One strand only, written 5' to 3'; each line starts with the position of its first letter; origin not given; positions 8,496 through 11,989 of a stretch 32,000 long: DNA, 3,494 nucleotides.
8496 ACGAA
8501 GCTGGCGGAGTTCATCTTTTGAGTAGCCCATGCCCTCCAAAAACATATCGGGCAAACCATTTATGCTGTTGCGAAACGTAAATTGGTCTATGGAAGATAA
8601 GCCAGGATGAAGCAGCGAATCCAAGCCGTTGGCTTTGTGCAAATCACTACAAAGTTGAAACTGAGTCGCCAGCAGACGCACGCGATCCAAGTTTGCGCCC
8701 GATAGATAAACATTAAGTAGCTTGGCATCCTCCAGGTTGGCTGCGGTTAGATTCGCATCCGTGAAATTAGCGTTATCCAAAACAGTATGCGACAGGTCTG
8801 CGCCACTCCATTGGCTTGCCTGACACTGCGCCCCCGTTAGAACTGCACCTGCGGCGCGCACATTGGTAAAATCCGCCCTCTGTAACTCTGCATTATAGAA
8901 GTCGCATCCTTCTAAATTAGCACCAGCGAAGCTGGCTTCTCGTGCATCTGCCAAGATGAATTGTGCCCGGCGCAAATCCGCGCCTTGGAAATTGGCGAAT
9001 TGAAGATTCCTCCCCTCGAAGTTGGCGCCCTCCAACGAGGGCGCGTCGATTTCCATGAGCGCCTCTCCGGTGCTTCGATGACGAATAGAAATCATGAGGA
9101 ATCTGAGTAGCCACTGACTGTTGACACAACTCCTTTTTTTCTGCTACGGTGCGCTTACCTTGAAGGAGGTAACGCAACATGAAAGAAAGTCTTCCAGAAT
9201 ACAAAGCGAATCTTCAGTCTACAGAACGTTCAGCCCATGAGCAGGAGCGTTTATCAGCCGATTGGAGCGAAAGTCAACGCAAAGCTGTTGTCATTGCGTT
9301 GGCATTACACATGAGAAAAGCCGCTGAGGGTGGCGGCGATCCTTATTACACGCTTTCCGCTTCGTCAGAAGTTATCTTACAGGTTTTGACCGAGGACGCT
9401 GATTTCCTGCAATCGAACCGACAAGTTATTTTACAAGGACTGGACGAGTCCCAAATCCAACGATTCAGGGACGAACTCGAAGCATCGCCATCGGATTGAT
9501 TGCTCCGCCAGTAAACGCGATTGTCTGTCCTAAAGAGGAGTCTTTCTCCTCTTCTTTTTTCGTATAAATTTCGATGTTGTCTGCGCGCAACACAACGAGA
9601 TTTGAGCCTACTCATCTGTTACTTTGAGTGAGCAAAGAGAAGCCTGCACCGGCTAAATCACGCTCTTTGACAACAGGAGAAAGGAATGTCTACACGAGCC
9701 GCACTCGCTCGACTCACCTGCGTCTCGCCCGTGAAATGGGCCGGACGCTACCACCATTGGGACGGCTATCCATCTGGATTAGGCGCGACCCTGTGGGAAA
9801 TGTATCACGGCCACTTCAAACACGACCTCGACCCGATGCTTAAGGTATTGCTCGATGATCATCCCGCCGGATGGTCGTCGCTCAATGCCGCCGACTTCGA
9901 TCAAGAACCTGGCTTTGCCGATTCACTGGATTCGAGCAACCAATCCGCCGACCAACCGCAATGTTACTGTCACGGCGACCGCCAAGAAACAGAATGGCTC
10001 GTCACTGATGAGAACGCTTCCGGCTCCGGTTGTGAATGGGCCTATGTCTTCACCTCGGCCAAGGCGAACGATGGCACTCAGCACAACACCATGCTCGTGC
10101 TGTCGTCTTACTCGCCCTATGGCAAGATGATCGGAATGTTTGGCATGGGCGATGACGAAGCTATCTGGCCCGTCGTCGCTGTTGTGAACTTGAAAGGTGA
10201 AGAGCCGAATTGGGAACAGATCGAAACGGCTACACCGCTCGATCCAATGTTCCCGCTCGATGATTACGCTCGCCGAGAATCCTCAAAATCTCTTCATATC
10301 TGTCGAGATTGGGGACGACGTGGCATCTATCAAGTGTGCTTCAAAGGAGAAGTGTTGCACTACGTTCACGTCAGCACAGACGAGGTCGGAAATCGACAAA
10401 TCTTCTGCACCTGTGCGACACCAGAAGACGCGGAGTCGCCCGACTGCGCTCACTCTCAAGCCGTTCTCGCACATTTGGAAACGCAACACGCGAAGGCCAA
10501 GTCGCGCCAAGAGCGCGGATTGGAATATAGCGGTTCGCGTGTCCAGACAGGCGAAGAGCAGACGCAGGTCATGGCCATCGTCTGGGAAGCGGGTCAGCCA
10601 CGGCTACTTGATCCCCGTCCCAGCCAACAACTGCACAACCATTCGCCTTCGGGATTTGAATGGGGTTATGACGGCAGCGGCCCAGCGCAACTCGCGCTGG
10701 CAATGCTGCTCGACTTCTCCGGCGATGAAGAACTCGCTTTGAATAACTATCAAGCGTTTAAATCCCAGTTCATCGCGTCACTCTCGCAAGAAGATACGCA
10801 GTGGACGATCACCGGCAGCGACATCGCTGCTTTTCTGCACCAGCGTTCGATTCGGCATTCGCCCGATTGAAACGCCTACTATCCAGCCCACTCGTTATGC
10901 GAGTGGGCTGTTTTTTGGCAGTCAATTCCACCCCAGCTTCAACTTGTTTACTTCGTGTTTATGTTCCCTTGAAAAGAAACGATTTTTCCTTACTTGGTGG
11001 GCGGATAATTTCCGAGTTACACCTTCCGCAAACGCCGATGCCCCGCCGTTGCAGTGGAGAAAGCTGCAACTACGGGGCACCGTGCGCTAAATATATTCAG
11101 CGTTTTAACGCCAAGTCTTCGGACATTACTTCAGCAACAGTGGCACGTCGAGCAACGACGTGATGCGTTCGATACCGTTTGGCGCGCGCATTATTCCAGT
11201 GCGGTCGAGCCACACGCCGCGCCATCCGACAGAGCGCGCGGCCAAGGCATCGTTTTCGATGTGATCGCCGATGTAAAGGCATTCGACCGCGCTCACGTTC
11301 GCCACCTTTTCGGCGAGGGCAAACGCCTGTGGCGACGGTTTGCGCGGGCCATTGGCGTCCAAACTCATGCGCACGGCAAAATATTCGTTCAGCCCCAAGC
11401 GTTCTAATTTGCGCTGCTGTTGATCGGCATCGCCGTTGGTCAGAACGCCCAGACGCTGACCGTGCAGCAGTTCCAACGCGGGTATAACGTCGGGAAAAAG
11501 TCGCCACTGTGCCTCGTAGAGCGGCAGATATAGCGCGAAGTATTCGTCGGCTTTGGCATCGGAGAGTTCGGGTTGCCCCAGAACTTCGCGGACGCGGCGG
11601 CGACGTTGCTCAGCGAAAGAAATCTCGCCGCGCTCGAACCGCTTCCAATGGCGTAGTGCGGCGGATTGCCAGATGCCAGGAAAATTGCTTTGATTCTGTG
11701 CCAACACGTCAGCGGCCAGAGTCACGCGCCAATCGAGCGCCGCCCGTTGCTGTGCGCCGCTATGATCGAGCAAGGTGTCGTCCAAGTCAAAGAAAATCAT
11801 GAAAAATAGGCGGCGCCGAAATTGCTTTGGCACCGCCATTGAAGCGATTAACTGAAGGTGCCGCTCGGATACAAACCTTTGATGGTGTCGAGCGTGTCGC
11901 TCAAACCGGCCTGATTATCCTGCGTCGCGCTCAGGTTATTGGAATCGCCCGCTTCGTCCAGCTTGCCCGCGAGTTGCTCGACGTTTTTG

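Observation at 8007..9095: Stand-alone pentapeptide-repeat / TIR fusion protein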

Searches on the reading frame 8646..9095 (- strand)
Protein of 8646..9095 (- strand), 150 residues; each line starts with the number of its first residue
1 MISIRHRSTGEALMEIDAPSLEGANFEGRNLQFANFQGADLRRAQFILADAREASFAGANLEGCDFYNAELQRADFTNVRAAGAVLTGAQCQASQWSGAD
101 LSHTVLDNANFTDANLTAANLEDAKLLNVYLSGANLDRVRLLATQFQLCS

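Call 85: search_dna_similar(query=window:8646-9095:-, collection=phages, mode=protein, max_evalue=0.00001, max_rows=12)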
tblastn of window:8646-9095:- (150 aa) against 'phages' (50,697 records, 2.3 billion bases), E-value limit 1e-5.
Records with a match: 317; places in all: 801; records where one place covers at least 80% of the query: 129.
Best place of each record, by identity: <60% 317.
By first word of the organism name: Rheinheimera 104; Mycobacterium 76; Staphylococcus 47; Listeria 16; Ralstonia 13; Acinetobacter 9; Salmonella 8; Caulobacter 7; Microcystis 6; Edwardsiella 5; and 18 more.
By host as written in the record: Rheinheimera sp. BAL341 104; Mycobacterium smegmatis mc2 155 60; Staphylococcus aureus 21; - 17; Listeria monocytogenes 12; Mycobacterium smegmatis mc#155 7; Mycobacterium smegmatis mc2155 6; Caulobacter vibrioides CB15 5; and 53 more.
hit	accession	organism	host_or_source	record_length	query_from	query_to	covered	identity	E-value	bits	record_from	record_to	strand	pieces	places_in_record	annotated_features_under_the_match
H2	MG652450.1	Ralstonia phage RsoP1IDN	Ralstonia solanacearum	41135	4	136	89%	39.4%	2e-6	52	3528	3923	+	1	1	putative pentapeptide repeat protein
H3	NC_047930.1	Ralstonia phage RsoP1IDN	Ralstonia solanacearum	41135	4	136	89%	39.4%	2e-6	52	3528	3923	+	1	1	putative pentapeptide repeat protein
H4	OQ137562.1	Caulobacter phage RapA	Caulobacter vibrioides CB15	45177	15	141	85%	40.9%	4e-15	76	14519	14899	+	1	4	RapA_gp021: pentapeptide repeat family protein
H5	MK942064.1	Caulobacter phage Jess A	Caulobacter vibrioides CB15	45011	20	136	78%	44.1%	3e-13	71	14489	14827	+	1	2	pentapeptide repeat protein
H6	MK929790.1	Caulobacter phage RW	Caulobacter vibrioides CB15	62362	1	147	98%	34.8%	4e-12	68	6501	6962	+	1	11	pentapeptide repeat family protein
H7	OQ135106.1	Caulobacter phage RLK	Caulobacter vibrioides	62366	1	147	98%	34.8%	4e-12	68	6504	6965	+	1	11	RLK_gp016: pentapeptide repeat family protein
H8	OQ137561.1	Caulobacter phage KcrB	Caulobacter vibrioides CB15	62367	1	147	98%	34.8%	4e-12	68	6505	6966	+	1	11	KcrB_gp016: pentapeptide repeat family protein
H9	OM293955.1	Bordetella phage vB_BaM-IFTN6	Bordetella avium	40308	4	140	91%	37.2%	1e-9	61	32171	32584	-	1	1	pentapeptide repeat family protein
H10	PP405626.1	Ralstonia phage PQ43W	Ralstonia pseudosolanacearum NdE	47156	2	147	97%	34.7%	2e-15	77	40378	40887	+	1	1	hypothetical protein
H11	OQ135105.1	Caulobacter phage BL94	Caulobacter vibrioides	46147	20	148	86%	39.2%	1e-9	61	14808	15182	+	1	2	BL94_gp020: pentapeptide repeat family protein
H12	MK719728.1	Rheinheimera phage vB_RspM_Barba17S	Rheinheimera sp. BAL341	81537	15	144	87%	38.5%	1e-14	76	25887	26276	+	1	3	pentapeptide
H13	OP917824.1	Pseudomonas phage Amjad_SA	Pseudomonas alcaligenes BBS_2079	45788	21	141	81%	41.3%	1e-9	61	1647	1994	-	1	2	hypothetical protein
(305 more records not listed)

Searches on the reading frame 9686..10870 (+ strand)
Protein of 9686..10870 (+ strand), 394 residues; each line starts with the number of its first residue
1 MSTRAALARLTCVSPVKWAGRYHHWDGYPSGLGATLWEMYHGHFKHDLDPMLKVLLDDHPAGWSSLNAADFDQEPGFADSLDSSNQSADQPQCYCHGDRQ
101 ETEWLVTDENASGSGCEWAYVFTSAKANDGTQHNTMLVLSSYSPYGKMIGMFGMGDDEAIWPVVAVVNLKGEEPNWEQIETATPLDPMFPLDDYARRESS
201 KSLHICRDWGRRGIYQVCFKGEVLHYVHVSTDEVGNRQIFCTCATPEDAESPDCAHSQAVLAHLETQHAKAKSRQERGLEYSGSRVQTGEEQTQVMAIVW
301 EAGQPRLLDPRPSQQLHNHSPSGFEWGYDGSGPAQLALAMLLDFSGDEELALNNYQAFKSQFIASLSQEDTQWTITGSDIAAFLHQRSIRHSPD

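Call 6: search_protein_families(library=pfam, proteins=[window:9686-10870:+], max_evalue=0.01)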
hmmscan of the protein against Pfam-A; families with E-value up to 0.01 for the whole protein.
window:9686-10870:+ (394 aa): 1 family
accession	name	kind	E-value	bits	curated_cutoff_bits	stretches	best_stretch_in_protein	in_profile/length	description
PF19663.4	DUF6166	-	1.8e-27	95.7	27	1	282-385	2-92/93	Family of unknown function (DUF6166)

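Call 66: search_protein_families(library=padloc, proteins=[window:9686-10870:+], max_evalue=0.001)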
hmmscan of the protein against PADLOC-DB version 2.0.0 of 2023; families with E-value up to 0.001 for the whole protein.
window:9686-10870:+ (394 aa): 0 families

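Call 67: search_protein_families(library=phrogs, proteins=[window:9686-10870:+], max_evalue=0.001)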
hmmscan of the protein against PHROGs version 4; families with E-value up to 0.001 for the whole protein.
window:9686-10870:+ (394 aa): 1 family
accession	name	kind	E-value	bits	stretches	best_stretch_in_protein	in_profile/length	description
phrog_1987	-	unknown function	2.4e-05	25.7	1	1-42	1-40/128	-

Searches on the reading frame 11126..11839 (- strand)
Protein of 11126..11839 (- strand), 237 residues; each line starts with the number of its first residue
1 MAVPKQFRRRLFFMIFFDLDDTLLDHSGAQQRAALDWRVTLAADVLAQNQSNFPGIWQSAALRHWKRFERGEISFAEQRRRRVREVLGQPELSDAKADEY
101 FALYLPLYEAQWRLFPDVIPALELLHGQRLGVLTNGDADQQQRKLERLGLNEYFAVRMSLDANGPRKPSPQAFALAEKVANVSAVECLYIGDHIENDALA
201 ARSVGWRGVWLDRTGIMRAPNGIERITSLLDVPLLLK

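Call 7: search_protein_families(library=pfam, proteins=[window:11126-11839:-], max_evalue=0.01)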
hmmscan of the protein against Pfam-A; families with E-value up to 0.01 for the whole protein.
window:11126-11839:- (237 aa): 4 families
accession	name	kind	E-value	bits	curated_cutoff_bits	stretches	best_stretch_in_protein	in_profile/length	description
PF00702.32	Hydrolase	-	2.9e-24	87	26.4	1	15-205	4-191/191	haloacid dehalogenase-like hydrolase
PF13419.12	HAD_2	-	9.9e-18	65.3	23.8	1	15-209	1-176/178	Haloacid dehalogenase-like hydrolase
PF13242.12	Hydrolase_like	-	8.8e-08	32.4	22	1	166-216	3-52/75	HAD-hyrolase-like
PF12710.13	HAD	-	0.00021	22.2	27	1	15-197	1-184/189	haloacid dehalogenase-like hydrolase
